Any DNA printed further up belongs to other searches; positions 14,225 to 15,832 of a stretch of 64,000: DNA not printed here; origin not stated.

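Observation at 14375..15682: Hanks-type Ser/Thr kinase fused to a C-terminal receiver domain, convergent with the gcv operon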

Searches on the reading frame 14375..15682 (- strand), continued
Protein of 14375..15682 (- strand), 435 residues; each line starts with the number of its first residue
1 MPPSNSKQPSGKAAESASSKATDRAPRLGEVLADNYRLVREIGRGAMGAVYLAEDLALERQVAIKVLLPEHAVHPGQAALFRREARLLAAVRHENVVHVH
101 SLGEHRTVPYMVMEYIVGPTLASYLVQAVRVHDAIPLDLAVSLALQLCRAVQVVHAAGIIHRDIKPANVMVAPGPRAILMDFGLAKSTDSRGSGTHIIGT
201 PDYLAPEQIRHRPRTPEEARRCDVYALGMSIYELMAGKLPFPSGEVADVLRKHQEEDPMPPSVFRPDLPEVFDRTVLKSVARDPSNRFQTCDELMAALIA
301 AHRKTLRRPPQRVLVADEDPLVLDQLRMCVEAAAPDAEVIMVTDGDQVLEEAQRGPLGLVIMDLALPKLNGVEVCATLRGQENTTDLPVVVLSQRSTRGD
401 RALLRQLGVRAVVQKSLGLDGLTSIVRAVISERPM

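Call 72: search_protein_representatives(alignment_id=A1)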
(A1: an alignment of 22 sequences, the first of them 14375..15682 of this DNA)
Query: 22 sequences, 434 profile positions. Proteins with E-value up to 0.001 (for the whole library): 2955849; up to 1e-10: 1564169; up to 1e-30: 720039. The best 150 are listed.
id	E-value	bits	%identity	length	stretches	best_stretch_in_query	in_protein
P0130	2.6e-288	972.0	-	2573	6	31-296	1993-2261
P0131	7.5e-273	921.0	-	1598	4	31-298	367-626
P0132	4.0e-266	898.9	-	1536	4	31-297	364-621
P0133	1.9e-259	876.9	-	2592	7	26-298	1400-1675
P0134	7.6e-249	841.9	-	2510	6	31-295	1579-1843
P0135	3.4e-237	803.5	-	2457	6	31-321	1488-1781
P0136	4.2e-218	740.7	-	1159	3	31-297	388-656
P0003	4.8e-200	681.1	-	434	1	13-431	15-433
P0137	1.4e-197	673.0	-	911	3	15-299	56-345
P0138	2.1e-192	655.9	-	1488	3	32-298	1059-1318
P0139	1.0e-191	653.7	-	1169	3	24-300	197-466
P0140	1.2e-189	646.8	-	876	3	19-298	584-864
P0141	1.4e-189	646.6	-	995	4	32-307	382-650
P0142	2.8e-188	642.4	-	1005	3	32-297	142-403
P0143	4.4e-187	638.4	-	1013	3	9-297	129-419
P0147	1.4e-184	630.2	-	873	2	23-426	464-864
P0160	1.0e-165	568.0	-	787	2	21-302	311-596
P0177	6.1e-158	542.4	-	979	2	31-311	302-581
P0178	2.8e-157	540.2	-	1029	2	31-300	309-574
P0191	1.3e-154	531.4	-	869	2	31-302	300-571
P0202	2.2e-152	524.1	-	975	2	31-300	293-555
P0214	4.5e-151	519.8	-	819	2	20-426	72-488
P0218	3.3e-150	516.9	-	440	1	17-426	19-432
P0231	4.4e-148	509.9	-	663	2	18-427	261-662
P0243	1.0e-146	505.4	-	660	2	19-428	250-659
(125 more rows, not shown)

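Call 73: search_protein_families(library=pfam, proteins=[P0147, P0214, P0231, P0243, P0218, P0177, P0178, P0191, P0202, P0160], max_evalue=0.0001)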
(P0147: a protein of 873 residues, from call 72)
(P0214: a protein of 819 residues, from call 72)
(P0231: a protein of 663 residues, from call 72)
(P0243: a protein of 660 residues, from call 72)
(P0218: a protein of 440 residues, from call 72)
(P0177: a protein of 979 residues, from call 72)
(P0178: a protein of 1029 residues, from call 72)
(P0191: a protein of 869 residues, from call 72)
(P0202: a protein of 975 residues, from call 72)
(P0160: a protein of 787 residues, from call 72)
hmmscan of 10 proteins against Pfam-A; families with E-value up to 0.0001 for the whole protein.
P0147 (873 aa): 8 families
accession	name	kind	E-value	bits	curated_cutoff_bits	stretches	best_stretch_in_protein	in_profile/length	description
PF00069.31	Pkinase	-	2.6e-77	260.2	31.7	2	474-728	1-258/263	Protein kinase domain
PF07714.23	PK_Tyr_Ser-Thr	-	1e-52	179.4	23.1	2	476-731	3-258/258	Protein tyrosine and serine/threonine kinase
PF00072.30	Response_reg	-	2.9e-29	101.9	30.2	2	316-428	1-109/111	Response regulator receiver domain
PF01636.29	APH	-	6.3e-11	42.9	23.2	1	50-165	2-110/239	Phosphotransferase enzyme family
PF03109.22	ABC1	-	3.1e-10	40.1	22.9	0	513-625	115-219/244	ABC1 atypical kinase-like domain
PF14531.12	Kinase-like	-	5.3e-09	36.2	25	0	586-677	158-253/289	Kinase-like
PF17667.7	Pkinase_fungal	-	2.1e-06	27.2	24.1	0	150-222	290-370/387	Fungal protein kinase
PF06293.20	Kdo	-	2.8e-06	27.3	21.3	0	118-190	91-166/207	Lipopolysaccharide kinase (Kdo/WaaP) family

P0214 (819 aa): 6 families
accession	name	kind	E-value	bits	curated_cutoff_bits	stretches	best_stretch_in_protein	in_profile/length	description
PF00069.31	Pkinase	-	6.3e-89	298.3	31.7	2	546-809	1-257/263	Protein kinase domain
PF07714.23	PK_Tyr_Ser-Thr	-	4.7e-54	183.8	23.1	2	89-340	5-250/258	Protein tyrosine and serine/threonine kinase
PF00072.30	Response_reg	-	1.1e-28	100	30.2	1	374-485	1-110/111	Response regulator receiver domain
PF03109.22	ABC1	-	2.6e-11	43.6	22.9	0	157-238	142-219/244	ABC1 atypical kinase-like domain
PF06293.20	Kdo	-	2.9e-10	40.4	21.3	1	601-693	72-166/207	Lipopolysaccharide kinase (Kdo/WaaP) family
PF01636.29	APH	-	1.4e-08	35.2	23.2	0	637-697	143-198/239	Phosphotransferase enzyme family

P0231 (663 aa): 4 families
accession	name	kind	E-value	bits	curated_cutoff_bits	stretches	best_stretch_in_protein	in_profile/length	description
PF00069.31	Pkinase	-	1.1e-73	248.4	31.7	2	276-522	1-255/263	Protein kinase domain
PF07714.23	PK_Tyr_Ser-Thr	-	4.1e-52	177.5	23.1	2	277-518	2-248/258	Protein tyrosine and serine/threonine kinase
PF00072.30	Response_reg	-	4.5e-17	62.6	30.2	1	546-657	1-109/111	Response regulator receiver domain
PF01636.29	APH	-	2.4e-05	24.7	23.2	0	313-389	35-109/239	Phosphotransferase enzyme family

P0243 (660 aa): 6 families
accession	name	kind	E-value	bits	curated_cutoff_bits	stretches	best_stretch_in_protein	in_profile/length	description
PF00069.31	Pkinase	-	1.5e-72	244.6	31.7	2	264-520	1-257/263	Protein kinase domain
PF07714.23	PK_Tyr_Ser-Thr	-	4.6e-52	177.3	23.1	2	267-523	4-257/258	Protein tyrosine and serine/threonine kinase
PF00072.30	Response_reg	-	8.2e-20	71.5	30.2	1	542-654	1-110/111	Response regulator receiver domain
PF14531.12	Kinase-like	-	4e-07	30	25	0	378-471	161-255/289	Kinase-like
PF01636.29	APH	-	4.6e-07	30.3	23.2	0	381-408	168-196/239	Phosphotransferase enzyme family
PF06293.20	Kdo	-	3.6e-05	23.7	21.3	0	45-121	91-170/207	Lipopolysaccharide kinase (Kdo/WaaP) family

P0218 (440 aa): 5 families
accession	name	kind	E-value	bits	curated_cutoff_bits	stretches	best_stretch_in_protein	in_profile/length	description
PF00069.31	Pkinase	-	1e-47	163.2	31.7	1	37-288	3-252/263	Protein kinase domain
PF07714.23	PK_Tyr_Ser-Thr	-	8.5e-32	110.9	23.1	1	39-287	5-248/258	Protein tyrosine and serine/threonine kinase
PF00072.30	Response_reg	-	9.3e-23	81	30.2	1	316-428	1-109/111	Response regulator receiver domain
PF03109.22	ABC1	-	4.7e-06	26.4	22.9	0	107-187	142-217/244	ABC1 atypical kinase-like domain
PF01636.29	APH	-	5.2e-05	23.6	23.2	0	75-130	32-92/239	Phosphotransferase enzyme family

P0177 (979 aa): 11 families
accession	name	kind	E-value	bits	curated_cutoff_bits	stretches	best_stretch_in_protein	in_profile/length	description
PF00069.31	Pkinase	-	5.5e-111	370.6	31.7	2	304-552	1-253/263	Protein kinase domain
PF07714.23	PK_Tyr_Ser-Thr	-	2.8e-76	256.7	23.1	2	11-262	3-256/258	Protein tyrosine and serine/threonine kinase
PF08308.17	PEGA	-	6.3e-40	135.4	20.8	4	832-896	1-63/71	PEGA domain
PF01636.29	APH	-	5.5e-15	56.2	23.2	0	408-453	154-201/239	Phosphotransferase enzyme family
PF13620.12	CarboxypepD_reg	-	1.4e-11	45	32.3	0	939-975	44-81/82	Carboxypeptidase regulatory-like domain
PF03109.22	ABC1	-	3.7e-11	43.1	22.9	0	349-453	120-218/244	ABC1 atypical kinase-like domain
PF17667.7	Pkinase_fungal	-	6.4e-09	35.5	24.1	0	419-489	304-378/387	Fungal protein kinase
PF14531.12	Kinase-like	-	5.2e-07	29.6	25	0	110-212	149-256/289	Kinase-like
PF01163.29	RIO1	-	1.3e-06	28.6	22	0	377-447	81-149/187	RIO domain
PF20608.4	Phage_tube_C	-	2.6e-05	24.9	24.1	0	717-742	54-79/82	Phage tail tube protein C-terminal domain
PF12330.14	Haspin_kinase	-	9.7e-05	22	25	0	385-455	192-259/364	Haspin like kinase domain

P0178 (1029 aa): 8 families
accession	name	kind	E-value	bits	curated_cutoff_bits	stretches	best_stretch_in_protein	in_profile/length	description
PF00069.31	Pkinase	-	1.4e-98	329.9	31.7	2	311-525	1-210/263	Protein kinase domain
PF07714.23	PK_Tyr_Ser-Thr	-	6.6e-69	232.5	23.1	2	313-560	3-250/258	Protein tyrosine and serine/threonine kinase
PF03781.23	FGE-sulfatase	-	1.3e-43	150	23.3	1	777-1023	5-254/255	Sulfatase-modifying factor enzyme 1-like domain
PF03109.22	ABC1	-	2.5e-13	50.2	22.9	2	346-470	110-224/244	ABC1 atypical kinase-like domain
PF01636.29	APH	-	5.5e-12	46.4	23.2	0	131-178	145-195/239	Phosphotransferase enzyme family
PF06293.20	Kdo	-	1.4e-08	34.9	21.3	0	346-457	49-166/207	Lipopolysaccharide kinase (Kdo/WaaP) family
PF14531.12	Kinase-like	-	8.7e-08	32.2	25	0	423-518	155-257/289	Kinase-like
PF17667.7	Pkinase_fungal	-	9.6e-05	21.7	24.1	0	142-200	296-362/387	Fungal protein kinase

P0191 (869 aa): 8 families
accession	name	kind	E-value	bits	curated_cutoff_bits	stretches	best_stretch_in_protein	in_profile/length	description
PF00069.31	Pkinase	-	2e-99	332.7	31.7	2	302-554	1-252/263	Protein kinase domain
PF07714.23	PK_Tyr_Ser-Thr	-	1.4e-62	211.8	23.1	2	304-553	3-248/258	Protein tyrosine and serine/threonine kinase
PF03109.22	ABC1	-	1.7e-15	57.3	22.9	2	343-470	116-229/244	ABC1 atypical kinase-like domain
PF01636.29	APH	-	6.5e-12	46.2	23.2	0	426-455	167-197/239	Phosphotransferase enzyme family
PF14531.12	Kinase-like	-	9.3e-07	28.8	25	0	422-508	159-252/289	Kinase-like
PF06293.20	Kdo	-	4.2e-06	26.8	21.3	0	367-452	81-166/207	Lipopolysaccharide kinase (Kdo/WaaP) family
PF17667.7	Pkinase_fungal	-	5.2e-06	25.9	24.1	0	133-188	304-367/387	Fungal protein kinase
PF07387.17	Seadorna_VP7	-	9.6e-06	25.3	20.3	0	421-453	154-188/308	Seadornavirus VP7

P0202 (975 aa): 8 families
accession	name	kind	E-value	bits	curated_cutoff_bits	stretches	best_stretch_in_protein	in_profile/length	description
PF00069.31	Pkinase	-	2.4e-98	329.1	31.7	2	295-541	1-253/263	Protein kinase domain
PF07714.23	PK_Tyr_Ser-Thr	-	8.5e-71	238.7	23.1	2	297-541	3-250/258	Protein tyrosine and serine/threonine kinase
PF07676.18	PD40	-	1.9e-13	50.4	20.9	0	817-843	2-27/38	WD40-like Beta Propeller Repeat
PF01636.29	APH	-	1.9e-11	44.6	23.2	0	16-125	5-108/239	Phosphotransferase enzyme family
PF03109.22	ABC1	-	8.5e-09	35.3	22.9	0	366-445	141-221/244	ABC1 atypical kinase-like domain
PF14531.12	Kinase-like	-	1.2e-05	25.2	25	0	400-502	154-260/289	Kinase-like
PF00930.27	DPPIV_N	-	6.1e-05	22.4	22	0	807-859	26-77/354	Dipeptidyl peptidase IV (DPP IV) N-terminal region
PF06293.20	Kdo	-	9.1e-05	22.4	21.3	0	370-428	94-155/207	Lipopolysaccharide kinase (Kdo/WaaP) family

P0160 (787 aa): 7 families
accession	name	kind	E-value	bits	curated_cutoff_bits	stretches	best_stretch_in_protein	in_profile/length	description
PF00069.31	Pkinase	-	7e-97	324.4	31.7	2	20-268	2-251/263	Protein kinase domain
PF07714.23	PK_Tyr_Ser-Thr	-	8.4e-67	225.6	23.1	2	22-277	4-256/258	Protein tyrosine and serine/threonine kinase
PF19971.4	TCAD2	-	2.4e-15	57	27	1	697-765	2-70/90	Ternary complex associated domain 2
PF01636.29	APH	-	5.4e-13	49.7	23.2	0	126-171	154-200/239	Phosphotransferase enzyme family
PF03109.22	ABC1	-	1.1e-12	48.1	22.9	0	93-169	144-215/244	ABC1 atypical kinase-like domain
PF17667.7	Pkinase_fungal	-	7.3e-11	41.8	24.1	1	443-502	305-363/387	Fungal protein kinase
PF14531.12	Kinase-like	-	2.9e-06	27.2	25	0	134-229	158-258/289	Kinase-like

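Call 81: find_encoding_contigs(protein=P0003, flank=8000, max_places=1)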
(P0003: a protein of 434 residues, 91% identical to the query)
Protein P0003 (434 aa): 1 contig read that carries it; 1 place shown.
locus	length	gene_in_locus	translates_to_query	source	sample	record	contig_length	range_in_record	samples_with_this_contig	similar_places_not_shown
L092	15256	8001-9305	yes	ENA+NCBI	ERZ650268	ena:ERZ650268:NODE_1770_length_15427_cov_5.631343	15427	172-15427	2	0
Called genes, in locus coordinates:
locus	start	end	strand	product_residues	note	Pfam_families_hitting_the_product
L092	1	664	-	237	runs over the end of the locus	-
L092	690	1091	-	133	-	-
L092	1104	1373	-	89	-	-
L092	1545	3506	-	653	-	PF00005:ABC_tran, PF00006:ATP-synt_ab (faint), PF02463:SMC_N (faint), PF13191:AAA_16 (faint), PF13555:AAA_29 (faint), PF12848:ABC_tran_Xtn, PF00005:ABC_tran, PF16326:ABC_tran_CTD, +5 more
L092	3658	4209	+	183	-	PF00188:CAP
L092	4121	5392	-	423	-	PF00589:Phage_integrase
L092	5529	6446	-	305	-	PF07583:PSCyt2 (weak), PF07627:PSCyt3 (weak)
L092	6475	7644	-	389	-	-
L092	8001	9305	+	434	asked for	PF03109:ABC1 (faint), PF00069:Pkinase, PF01636:APH (faint), PF07714:PK_Tyr_Ser-Thr, PF17667:Pkinase_fungal (weak), PF00072:Response_reg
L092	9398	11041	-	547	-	PF00501:AMP-binding, PF13193:AMP-binding_C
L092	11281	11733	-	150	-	PF01281:Ribosomal_L9_N, PF03948:Ribosomal_L9_C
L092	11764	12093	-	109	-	PF01084:Ribosomal_S18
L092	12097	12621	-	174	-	PF01250:Ribosomal_S6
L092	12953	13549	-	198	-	PF01195:Pept_tRNA_hydro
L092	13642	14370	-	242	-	PF01386:Ribosomal_L25p, PF14693:Ribosomal_TL5_C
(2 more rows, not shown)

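Call 82: find_encoding_contigs(protein=P0004, flank=8000, max_places=1)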
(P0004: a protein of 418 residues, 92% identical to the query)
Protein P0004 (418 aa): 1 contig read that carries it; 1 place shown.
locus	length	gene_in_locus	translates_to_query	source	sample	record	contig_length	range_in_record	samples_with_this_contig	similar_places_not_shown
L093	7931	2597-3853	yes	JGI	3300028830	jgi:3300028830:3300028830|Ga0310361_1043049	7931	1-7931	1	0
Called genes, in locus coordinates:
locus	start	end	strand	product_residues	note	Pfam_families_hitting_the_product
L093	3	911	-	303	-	?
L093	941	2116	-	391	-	-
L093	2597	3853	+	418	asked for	PF03109:ABC1 (faint), PF00069:Pkinase, PF01636:APH (faint), PF07714:PK_Tyr_Ser-Thr, PF17667:Pkinase_fungal (weak), PF00072:Response_reg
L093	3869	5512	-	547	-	PF00501:AMP-binding, PF13193:AMP-binding_C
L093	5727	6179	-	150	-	PF01281:Ribosomal_L9_N, PF03948:Ribosomal_L9_C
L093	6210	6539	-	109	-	PF01084:Ribosomal_S18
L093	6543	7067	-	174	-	PF01250:Ribosomal_S6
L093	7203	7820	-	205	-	-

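Call 83: search_protein_families(library=ncbifam, proteins=[L081:8394-9584:-, L081:7150-8364:-, L081:6377-7120:-, L081:4944-6365:-], max_evalue=0.01)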
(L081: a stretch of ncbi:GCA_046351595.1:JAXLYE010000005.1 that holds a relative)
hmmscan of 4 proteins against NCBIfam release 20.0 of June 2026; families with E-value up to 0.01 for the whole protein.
L081:8394-9584:- (396 aa): 0 families

L081:7150-8364:- (404 aa): 0 families

L081:6377-7120:- (247 aa): 0 families

L081:4944-6365:- (473 aa): 1 family
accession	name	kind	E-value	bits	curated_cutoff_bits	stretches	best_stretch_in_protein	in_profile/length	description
TIGR01409.1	TAT_signal_seq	domain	0.0033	17.7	16.7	0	11-30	2-21/29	twin-arginine translocation signal domain-containing protein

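Call 84: search_solved_structures(query=L081:4944-6365:-, max_evalue=0.01)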
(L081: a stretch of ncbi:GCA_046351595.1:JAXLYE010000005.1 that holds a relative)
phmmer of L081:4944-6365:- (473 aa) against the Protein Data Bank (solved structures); distinct sequences matched with E-value up to 0.01: 0.
